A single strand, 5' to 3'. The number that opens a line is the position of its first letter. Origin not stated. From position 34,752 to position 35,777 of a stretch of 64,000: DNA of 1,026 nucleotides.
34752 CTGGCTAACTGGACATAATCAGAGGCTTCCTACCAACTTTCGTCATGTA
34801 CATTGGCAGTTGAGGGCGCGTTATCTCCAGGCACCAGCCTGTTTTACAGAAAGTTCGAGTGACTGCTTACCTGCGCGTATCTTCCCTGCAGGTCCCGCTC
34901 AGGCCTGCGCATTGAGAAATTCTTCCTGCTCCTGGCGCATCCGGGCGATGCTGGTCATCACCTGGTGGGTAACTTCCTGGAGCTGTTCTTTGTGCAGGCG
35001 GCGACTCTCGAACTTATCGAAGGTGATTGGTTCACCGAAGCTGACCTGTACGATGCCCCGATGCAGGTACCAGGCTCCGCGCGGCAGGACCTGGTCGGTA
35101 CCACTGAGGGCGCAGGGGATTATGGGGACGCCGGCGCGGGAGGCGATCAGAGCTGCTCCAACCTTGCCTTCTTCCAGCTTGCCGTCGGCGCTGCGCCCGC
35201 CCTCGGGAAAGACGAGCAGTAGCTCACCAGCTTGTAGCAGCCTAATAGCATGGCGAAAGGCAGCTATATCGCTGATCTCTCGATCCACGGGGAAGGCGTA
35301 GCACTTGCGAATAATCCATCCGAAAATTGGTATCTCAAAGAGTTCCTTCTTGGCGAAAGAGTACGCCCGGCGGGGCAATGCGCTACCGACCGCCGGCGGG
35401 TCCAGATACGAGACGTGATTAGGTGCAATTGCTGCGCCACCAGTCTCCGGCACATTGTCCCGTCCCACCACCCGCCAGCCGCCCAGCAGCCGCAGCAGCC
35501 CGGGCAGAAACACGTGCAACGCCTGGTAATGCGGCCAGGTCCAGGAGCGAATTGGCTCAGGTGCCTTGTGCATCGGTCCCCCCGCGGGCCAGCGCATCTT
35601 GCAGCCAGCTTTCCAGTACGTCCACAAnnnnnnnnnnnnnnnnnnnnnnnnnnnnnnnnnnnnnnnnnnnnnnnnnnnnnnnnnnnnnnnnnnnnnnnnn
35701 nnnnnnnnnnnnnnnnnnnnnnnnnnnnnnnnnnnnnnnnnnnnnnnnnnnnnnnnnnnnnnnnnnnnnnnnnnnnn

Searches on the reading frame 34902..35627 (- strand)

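Call 66: search_protein_families(library=pfam, proteins=[window:34902-35627:-], max_evalue=0.00001)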
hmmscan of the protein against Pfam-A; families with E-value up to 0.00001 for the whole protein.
window:34902-35627:- (242 aa): 1 family
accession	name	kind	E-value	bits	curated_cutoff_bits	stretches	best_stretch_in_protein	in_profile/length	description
PF01553.26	Acyltransferase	-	5.5e-30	104.3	23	1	52-175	3-132/132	Acyltransferase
